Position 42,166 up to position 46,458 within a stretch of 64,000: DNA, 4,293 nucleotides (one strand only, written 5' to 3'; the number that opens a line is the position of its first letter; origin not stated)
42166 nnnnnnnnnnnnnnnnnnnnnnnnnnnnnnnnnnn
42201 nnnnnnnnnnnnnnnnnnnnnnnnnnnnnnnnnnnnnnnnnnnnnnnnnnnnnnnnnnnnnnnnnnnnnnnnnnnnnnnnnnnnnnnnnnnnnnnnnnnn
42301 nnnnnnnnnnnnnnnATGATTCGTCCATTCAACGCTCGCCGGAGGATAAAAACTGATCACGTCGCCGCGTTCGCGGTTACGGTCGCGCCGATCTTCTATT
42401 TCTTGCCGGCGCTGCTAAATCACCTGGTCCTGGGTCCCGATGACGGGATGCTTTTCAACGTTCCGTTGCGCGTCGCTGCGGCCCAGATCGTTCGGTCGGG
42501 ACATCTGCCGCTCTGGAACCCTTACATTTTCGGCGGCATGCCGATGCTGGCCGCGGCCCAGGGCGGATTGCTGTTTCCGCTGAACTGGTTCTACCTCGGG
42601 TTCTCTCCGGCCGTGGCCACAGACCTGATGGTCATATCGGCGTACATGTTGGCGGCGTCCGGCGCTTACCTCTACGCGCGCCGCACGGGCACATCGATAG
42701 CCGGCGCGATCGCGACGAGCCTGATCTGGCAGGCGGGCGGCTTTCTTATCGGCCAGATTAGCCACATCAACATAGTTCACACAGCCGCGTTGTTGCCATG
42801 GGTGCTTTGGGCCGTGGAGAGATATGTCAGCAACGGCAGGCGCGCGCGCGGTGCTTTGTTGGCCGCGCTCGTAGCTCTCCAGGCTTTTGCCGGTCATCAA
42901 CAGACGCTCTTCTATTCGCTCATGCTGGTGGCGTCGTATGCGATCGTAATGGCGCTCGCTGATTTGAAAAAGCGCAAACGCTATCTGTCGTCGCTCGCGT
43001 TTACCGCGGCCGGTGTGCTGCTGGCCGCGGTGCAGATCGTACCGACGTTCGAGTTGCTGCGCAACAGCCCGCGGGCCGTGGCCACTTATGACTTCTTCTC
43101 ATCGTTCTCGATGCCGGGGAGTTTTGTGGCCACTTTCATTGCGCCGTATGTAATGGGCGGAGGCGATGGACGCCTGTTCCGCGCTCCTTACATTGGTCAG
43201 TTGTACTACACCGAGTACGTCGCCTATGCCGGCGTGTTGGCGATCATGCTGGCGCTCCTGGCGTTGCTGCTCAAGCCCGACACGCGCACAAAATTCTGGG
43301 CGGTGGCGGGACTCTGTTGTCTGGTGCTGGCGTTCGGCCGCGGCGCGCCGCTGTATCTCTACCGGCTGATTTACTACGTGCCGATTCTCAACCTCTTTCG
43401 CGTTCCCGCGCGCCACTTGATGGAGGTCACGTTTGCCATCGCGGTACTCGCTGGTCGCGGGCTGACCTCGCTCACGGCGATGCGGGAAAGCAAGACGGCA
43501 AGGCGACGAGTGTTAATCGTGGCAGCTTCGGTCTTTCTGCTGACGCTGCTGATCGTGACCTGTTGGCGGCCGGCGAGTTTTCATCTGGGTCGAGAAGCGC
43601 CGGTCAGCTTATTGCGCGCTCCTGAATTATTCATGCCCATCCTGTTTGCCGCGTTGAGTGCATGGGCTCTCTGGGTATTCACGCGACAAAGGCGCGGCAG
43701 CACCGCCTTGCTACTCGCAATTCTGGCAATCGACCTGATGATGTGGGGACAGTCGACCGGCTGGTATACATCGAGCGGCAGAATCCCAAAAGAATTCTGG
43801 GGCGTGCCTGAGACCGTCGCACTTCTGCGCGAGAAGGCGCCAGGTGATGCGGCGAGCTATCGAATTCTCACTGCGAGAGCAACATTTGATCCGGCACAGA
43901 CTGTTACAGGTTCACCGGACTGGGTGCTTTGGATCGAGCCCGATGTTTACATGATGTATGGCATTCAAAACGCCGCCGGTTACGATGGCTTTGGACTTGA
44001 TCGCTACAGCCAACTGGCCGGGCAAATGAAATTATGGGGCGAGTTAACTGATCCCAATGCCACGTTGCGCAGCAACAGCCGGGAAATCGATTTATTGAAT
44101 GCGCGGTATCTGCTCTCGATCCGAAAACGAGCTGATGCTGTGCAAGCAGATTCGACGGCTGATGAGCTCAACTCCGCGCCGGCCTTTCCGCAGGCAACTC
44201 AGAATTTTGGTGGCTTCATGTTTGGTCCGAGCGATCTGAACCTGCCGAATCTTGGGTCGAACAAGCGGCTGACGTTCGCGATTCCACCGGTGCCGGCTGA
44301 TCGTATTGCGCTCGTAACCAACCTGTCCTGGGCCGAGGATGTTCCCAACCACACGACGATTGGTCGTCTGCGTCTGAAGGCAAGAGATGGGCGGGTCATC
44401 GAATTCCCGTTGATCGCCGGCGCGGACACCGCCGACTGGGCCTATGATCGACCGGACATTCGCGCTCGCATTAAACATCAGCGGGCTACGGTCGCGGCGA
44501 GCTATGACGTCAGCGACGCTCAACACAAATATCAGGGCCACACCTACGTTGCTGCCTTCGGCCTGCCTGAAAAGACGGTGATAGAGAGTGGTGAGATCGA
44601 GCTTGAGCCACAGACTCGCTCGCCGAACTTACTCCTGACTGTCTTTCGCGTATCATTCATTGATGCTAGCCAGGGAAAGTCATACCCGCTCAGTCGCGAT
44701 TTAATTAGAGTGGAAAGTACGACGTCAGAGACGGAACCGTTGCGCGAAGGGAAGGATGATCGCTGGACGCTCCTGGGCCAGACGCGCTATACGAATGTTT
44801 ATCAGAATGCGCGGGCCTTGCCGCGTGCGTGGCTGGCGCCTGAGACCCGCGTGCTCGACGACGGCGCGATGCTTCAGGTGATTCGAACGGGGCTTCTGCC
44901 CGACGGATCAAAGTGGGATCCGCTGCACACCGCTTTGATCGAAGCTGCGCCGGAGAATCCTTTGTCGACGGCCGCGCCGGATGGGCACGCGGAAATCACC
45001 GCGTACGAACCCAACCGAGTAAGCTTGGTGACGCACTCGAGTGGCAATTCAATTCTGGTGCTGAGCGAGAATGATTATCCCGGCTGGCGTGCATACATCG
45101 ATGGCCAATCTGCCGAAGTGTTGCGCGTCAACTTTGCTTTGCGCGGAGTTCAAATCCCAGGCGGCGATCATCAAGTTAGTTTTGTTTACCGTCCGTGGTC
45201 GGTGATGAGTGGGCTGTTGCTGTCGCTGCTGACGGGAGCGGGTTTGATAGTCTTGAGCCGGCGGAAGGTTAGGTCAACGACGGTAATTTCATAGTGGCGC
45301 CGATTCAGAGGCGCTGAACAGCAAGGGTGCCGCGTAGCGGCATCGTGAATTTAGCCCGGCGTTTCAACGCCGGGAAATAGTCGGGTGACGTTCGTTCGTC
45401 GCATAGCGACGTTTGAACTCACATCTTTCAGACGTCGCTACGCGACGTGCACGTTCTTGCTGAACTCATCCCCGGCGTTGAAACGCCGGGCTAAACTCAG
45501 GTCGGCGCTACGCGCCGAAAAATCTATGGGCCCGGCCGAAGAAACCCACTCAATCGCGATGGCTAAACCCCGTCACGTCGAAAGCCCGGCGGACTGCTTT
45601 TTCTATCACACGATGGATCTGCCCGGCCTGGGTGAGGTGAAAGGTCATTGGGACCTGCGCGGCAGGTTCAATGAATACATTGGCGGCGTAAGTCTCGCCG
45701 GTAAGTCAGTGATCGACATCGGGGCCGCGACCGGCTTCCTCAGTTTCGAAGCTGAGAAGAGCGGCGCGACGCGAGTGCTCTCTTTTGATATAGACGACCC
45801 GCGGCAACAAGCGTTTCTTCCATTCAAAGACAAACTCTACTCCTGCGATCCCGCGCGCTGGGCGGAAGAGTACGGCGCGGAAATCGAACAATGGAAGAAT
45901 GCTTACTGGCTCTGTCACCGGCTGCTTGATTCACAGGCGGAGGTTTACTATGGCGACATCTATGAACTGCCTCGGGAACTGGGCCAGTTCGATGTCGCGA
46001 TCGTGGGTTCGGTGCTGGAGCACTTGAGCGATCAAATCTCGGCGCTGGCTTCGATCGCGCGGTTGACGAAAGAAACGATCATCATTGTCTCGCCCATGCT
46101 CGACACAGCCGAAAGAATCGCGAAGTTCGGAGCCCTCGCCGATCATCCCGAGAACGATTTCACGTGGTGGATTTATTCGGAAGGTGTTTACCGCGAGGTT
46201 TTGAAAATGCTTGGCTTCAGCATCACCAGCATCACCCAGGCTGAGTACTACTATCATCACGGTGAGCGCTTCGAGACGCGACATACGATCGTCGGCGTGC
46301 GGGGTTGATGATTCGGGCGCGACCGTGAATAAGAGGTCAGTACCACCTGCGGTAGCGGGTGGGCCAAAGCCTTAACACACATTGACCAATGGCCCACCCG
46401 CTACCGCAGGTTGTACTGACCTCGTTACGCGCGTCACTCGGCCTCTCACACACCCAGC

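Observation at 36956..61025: Envelope-glycan island built around six GT-C-like polytopic proteins, not matching a textbook Wzx/Wzy or ABC O-antigen layout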

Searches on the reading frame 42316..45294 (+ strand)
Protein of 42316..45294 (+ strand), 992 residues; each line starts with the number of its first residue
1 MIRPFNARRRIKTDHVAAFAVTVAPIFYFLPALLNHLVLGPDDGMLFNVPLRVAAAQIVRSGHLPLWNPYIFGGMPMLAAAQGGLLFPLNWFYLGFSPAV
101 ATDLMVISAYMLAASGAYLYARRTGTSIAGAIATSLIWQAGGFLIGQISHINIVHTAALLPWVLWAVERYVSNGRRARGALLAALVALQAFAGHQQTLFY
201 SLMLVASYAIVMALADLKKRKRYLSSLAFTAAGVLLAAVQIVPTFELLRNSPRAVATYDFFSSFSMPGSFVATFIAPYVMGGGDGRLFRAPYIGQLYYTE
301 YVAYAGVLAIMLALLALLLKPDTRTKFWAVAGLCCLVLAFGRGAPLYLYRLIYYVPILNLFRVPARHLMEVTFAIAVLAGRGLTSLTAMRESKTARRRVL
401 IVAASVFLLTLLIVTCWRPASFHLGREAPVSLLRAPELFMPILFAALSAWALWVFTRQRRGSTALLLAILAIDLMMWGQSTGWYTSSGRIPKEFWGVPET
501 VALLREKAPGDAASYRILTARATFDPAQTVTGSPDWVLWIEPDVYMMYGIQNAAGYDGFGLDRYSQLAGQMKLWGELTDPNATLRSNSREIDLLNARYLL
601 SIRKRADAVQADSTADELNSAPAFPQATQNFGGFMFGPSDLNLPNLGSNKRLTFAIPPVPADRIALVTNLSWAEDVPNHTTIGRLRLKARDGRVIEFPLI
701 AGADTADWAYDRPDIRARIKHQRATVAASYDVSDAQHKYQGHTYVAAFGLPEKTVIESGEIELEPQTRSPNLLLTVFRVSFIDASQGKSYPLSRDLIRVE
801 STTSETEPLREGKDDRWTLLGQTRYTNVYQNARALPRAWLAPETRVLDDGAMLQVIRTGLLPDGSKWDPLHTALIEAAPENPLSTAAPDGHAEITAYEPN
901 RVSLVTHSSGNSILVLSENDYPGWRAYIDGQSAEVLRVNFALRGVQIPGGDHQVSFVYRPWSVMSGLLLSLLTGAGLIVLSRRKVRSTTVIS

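Call 3: search_protein_families(library=pfam, proteins=[window:42316-45294:+], max_evalue=0.01)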
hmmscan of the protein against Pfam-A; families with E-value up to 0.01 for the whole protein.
window:42316-45294:+ (992 aa): 1 family
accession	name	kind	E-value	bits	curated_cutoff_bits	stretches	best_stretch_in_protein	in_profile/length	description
PF09586.16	YfhO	-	1.5e-14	53.9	28.5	1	893-970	757-835/835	Bacterial membrane protein YfhO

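Call 7: search_protein_families(library=pfam, proteins=[window:42316-45294:+], max_evalue=10)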
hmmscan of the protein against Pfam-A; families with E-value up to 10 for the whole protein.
window:42316-45294:+ (992 aa): 3 families
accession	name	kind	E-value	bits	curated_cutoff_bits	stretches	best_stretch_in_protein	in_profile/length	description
PF09586.16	YfhO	-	1.5e-14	53.9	28.5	2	893-970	757-835/835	Bacterial membrane protein YfhO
PF25703.1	AcrF31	-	0.018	15.6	27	1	564-584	7-27/52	Anti-CRISPR protein F31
PF03419.18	Peptidase_U4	-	8.2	6.1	28.4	1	151-248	10-110/284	Sporulation factor SpoIIGA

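Call 8: search_protein_families(library=ncbifam, proteins=[window:42316-45294:+], max_evalue=1)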
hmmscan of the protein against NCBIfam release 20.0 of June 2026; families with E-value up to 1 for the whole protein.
window:42316-45294:+ (992 aa): 2 families
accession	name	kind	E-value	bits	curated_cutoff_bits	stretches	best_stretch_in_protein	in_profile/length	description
NF047590.1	GlcsyltransPgfM2Strep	equivalog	2.8e-10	39.1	1500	2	904-984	800-880/884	glycosyltransferase PgfM2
NF047589.1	GlcsyltransPgfM1Strep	equivalog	0.0012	16.9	1400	1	921-982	891-952/955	glycosyltransferase PgfM1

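Call 59: search_solved_structures(query=A6, max_evalue=10)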
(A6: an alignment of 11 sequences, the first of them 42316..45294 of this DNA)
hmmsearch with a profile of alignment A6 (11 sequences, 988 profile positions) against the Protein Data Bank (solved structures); distinct sequences matched with E-value up to 10: 1.
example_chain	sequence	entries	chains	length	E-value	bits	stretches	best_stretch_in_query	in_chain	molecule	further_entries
6swy_4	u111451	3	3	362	1.5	9.7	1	511-578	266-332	Vacuolar import and degradation protein 24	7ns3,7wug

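Call 77: search_protein_families(library=pfam, alignment_id=A6, max_evalue=0.01)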
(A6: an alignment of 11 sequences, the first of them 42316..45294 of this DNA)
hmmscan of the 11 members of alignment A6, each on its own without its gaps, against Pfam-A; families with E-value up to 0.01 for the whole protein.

A. member 1, window:42316-45294:+ (992 aa): 1 family
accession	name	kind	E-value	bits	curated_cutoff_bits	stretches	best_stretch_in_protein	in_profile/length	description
PF09586.16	YfhO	-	1.5e-14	53.9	28.5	1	893-970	757-835/835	Bacterial membrane protein YfhO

B. families by the number of members that match (of 11 scanned): 2 families
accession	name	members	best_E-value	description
PF09586.16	YfhO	11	8.9e-18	Bacterial membrane protein YfhO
PF25703.1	AcrF31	1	0.0027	Anti-CRISPR protein F31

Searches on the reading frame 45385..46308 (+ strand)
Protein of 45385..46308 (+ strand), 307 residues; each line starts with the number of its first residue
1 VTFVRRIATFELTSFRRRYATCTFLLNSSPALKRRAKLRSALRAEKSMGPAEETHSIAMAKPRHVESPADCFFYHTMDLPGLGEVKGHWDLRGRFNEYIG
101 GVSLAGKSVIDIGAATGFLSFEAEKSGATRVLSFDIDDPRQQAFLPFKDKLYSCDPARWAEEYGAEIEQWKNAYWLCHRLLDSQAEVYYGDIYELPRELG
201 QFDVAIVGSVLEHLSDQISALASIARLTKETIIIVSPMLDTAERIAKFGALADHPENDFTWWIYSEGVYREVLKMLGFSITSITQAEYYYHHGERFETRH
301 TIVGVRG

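Call 3: search_protein_families(library=pfam, proteins=[window:45385-46308:+], max_evalue=0.01)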
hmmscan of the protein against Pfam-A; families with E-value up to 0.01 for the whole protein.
window:45385-46308:+ (307 aa): 6 families
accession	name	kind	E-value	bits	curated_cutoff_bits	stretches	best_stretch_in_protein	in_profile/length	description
PF13847.12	Methyltransf_31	-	7.7e-08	32.6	27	1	184-240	55-113/145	Methyltransferase domain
PF13489.12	Methyltransf_23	-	1.4e-07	31.9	27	1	103-281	20-162/164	Methyltransferase domain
PF08241.18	Methyltransf_11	-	7e-07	30.2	21.2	1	182-230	39-89/95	Methyltransferase domain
PF13649.12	Methyltransf_25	-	2.6e-06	28.5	27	1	184-230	47-95/97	Methyltransferase domain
PF08242.18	Methyltransf_12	-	4.8e-05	24.4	30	1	186-229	64-93/98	Methyltransferase domain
PF06325.19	PrmA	-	0.00066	19.7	22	1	102-138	158-194/296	Ribosomal protein L11 methyltransferase (PrmA)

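Call 74: search_protein_families(library=ncbifam, proteins=[window:45385-46308:+], max_evalue=0.00001)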
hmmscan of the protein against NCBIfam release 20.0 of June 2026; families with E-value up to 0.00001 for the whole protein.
window:45385-46308:+ (307 aa): 2 families
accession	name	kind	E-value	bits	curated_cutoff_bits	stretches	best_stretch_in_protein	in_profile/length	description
TIGR04290.1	meth_Rta_06860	hypoth_equivalog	8.5e-10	38.5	300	1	103-289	47-224/226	TIGR04290 family methyltransferase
NF001785.0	PRK00517.2-2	equivalog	5.4e-06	25.8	188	1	101-138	141-178/282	50S ribosomal protein L11 methyltransferase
